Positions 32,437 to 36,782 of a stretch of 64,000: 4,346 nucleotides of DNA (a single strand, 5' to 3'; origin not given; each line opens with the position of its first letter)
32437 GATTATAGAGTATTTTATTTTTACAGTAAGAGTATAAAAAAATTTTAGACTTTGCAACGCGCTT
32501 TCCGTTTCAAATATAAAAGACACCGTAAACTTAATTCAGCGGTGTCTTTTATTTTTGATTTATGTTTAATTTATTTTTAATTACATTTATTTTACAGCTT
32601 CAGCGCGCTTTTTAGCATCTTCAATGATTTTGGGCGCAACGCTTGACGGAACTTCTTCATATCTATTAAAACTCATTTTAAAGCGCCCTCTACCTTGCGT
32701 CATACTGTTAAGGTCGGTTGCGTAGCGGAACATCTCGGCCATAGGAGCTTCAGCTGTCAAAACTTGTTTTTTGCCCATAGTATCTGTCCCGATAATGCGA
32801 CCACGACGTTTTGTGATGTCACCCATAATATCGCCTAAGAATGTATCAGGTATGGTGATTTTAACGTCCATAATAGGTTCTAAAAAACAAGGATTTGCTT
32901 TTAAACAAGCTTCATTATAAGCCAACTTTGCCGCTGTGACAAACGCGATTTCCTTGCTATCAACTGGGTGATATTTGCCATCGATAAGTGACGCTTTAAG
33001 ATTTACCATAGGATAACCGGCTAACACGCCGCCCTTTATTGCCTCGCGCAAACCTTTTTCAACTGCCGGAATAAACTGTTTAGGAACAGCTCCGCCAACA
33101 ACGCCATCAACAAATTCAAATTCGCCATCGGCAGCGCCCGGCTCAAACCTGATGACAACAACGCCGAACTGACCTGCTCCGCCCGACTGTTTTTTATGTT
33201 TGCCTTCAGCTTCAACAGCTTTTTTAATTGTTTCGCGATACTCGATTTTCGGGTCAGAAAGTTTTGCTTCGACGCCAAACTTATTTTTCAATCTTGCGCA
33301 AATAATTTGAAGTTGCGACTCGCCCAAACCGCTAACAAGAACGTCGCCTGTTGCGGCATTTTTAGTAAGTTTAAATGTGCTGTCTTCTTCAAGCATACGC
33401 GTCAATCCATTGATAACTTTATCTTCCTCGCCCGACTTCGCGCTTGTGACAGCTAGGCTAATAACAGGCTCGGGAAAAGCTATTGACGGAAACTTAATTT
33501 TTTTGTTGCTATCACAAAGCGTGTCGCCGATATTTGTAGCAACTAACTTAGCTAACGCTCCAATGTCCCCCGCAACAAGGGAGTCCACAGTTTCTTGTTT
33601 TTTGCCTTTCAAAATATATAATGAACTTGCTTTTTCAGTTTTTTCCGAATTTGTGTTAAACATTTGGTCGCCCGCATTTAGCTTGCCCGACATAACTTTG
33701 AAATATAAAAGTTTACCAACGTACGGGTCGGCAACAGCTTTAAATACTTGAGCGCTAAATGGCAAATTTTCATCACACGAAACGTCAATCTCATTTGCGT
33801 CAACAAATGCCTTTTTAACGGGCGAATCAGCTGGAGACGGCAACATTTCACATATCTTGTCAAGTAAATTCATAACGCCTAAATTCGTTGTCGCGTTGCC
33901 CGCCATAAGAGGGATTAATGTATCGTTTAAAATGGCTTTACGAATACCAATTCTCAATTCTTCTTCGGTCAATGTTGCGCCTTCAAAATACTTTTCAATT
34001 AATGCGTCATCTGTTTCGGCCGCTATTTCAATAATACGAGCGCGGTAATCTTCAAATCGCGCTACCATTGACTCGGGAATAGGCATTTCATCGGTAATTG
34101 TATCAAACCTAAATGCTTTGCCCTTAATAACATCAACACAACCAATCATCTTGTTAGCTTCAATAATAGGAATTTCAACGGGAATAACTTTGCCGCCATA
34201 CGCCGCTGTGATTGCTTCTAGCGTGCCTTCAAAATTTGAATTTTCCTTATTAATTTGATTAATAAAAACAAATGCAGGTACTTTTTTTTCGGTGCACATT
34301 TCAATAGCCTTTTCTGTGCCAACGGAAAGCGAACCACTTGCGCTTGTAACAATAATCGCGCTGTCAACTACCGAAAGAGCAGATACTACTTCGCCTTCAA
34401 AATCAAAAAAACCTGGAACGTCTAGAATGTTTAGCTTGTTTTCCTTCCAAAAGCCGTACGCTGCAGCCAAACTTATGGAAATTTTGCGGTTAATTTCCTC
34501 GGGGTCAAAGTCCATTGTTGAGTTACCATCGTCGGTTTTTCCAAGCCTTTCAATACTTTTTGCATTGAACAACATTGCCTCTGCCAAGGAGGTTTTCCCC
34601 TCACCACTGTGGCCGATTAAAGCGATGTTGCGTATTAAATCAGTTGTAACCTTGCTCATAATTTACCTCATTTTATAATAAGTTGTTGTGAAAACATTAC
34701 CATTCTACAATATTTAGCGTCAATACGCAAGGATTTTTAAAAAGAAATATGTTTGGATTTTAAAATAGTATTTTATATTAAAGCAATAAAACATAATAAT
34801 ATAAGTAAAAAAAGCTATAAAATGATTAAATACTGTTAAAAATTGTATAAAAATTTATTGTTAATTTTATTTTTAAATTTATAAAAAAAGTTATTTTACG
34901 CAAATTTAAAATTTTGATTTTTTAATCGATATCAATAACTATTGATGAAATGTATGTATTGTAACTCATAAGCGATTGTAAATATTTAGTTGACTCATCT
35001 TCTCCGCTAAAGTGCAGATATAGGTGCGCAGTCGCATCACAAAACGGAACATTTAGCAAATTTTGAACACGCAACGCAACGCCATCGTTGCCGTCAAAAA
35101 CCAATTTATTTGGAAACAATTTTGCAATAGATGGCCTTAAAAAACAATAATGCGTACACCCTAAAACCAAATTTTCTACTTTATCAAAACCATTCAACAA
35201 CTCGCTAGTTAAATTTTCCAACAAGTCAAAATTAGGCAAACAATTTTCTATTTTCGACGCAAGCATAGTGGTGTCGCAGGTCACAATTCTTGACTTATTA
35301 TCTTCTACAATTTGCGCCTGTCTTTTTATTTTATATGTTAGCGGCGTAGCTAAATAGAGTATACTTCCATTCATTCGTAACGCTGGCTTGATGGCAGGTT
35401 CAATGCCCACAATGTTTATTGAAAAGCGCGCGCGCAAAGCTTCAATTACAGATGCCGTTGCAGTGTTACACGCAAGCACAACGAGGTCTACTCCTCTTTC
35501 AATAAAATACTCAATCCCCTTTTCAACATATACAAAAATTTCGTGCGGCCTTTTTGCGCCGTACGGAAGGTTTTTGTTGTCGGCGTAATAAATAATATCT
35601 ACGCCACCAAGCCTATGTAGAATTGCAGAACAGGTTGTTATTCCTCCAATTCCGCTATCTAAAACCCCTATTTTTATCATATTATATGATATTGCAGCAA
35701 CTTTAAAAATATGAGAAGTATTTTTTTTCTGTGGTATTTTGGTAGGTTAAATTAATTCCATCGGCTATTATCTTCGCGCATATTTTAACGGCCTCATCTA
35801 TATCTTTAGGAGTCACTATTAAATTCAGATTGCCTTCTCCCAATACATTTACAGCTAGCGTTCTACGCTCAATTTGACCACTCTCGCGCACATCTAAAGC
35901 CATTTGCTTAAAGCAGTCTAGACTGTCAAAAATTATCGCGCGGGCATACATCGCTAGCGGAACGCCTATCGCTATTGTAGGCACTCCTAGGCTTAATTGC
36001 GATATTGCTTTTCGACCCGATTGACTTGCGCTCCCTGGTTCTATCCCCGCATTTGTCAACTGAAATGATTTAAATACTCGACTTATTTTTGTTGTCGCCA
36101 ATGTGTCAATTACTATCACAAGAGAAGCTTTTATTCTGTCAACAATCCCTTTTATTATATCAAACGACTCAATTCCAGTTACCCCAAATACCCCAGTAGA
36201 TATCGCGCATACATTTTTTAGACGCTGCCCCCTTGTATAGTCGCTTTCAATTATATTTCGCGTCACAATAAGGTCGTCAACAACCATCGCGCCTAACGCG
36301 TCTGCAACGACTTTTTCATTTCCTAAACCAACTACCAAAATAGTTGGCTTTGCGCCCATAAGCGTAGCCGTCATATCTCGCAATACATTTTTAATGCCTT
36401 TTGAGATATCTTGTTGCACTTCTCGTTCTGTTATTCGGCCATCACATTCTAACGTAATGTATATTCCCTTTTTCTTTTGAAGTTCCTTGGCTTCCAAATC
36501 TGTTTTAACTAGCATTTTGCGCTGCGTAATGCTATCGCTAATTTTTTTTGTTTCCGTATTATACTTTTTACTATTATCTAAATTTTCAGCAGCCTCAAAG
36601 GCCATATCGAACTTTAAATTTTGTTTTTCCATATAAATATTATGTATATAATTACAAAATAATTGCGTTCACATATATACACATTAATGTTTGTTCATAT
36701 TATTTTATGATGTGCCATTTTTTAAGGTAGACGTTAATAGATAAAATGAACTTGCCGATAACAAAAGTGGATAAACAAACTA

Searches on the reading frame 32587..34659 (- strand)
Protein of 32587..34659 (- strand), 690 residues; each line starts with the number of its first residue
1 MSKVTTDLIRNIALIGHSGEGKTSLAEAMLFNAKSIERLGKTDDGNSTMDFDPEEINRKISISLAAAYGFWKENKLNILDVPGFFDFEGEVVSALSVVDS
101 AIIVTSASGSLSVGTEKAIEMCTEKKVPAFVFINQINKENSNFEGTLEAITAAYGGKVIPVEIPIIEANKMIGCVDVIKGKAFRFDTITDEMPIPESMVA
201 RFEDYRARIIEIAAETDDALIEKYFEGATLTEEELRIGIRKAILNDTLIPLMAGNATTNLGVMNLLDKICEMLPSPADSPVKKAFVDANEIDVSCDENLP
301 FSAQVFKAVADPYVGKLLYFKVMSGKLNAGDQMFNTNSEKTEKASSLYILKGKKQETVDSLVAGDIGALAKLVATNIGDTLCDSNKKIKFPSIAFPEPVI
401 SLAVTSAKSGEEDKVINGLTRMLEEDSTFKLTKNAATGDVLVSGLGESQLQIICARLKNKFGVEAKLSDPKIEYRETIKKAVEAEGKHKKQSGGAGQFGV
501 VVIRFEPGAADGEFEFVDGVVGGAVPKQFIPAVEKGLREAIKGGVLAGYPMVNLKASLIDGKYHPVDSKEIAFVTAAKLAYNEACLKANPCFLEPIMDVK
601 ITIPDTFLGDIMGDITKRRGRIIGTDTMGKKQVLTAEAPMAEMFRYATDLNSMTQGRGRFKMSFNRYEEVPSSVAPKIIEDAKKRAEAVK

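Call 47: search_protein_families(library=ncbifam, proteins=[window:32587-34659:-], max_evalue=1e-10)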
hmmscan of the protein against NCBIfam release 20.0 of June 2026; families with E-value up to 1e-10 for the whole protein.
window:32587-34659:- (690 aa): 19 families
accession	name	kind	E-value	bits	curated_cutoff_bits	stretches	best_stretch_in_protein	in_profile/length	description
NF009381.0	PRK12740.1-5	subfamily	1.1e-265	883.4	583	1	1-686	1-689/692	elongation factor G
TIGR00484.1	EF-G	equivalog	9.2e-199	662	659.4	1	5-683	6-690/691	elongation factor G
NF009891.0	PRK13351.1-1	equivalog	2.2e-193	644.6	597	1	1-684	1-679/681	elongation factor G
NF058620.1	EFG2_Bacteroid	exception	5.6e-174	580.4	1000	2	3-508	3-508/717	elongation factor G2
NF009377.1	PRK12740.1-1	equivalog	6.5e-168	560.3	890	1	6-678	10-698/700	elongation factor G-like protein EF-G2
NF009379.0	PRK12740.1-3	equivalog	2.4e-155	518.8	513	1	7-684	6-672/674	elongation factor G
NF012153.1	tet_protect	equivalog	9.6e-86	288.3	775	1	11-665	2-612/614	tetracycline resistance ribosomal protection protein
TIGR00490.1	aEF-2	equivalog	2.8e-71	240.6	738.45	3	265-487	246-479/720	elongation factor EF-2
NF033148.1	tet_protect_M_W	exception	3.1e-55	187.7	1100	2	211-669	176-612/639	TetM/TetW/TetO/TetS family tetracycline resistance ribosomal protection protein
NF000120.3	47473_otr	exception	5.5e-55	187.1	900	1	11-660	4-606/608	tetracycline resistance ribosomal protection protein Otr(A)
NF001964.0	PRK00741.1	equivalog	2.2e-50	171.6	473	1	10-479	13-474/529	peptide chain release factor 3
NF012155.1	tet_protect_M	exception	6.8e-48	163.3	1420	2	211-659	176-602/639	tetracycline resistance ribosomal protection protein Tet(M)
TIGR01394.1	TypA_BipA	equivalog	9.8e-48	162.8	757.3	2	295-483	195-394/594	translational GTPase TypA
NF009892.0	PRK13351.1-3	equivalog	5.9e-43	147.2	640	2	9-155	3-154/623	elongation factor G-like protein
NF012154.0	tet_protect_Q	exception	1.7e-42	145.5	1425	1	9-663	3-607/638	tetracycline resistance ribosomal protection protein Tet(Q)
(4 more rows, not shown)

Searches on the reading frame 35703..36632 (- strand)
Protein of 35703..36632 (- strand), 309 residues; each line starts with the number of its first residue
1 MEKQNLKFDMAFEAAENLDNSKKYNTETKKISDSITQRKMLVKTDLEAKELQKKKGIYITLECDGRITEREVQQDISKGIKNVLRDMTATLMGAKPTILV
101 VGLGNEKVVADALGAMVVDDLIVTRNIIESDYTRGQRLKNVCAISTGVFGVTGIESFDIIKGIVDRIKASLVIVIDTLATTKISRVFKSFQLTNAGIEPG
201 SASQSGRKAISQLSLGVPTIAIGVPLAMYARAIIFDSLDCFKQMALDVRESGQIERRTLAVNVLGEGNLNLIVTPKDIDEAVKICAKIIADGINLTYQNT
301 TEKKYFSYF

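Call 47: search_protein_families(library=ncbifam, proteins=[window:35703-36632:-], max_evalue=1e-10)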
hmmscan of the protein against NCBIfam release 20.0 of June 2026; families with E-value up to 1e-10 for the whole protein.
window:35703-36632:- (309 aa): 1 family
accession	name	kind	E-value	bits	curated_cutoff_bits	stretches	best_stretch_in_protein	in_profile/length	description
TIGR01441.2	GPR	equivalog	2.1e-71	240.5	120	1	8-296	2-304/306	GPR endopeptidase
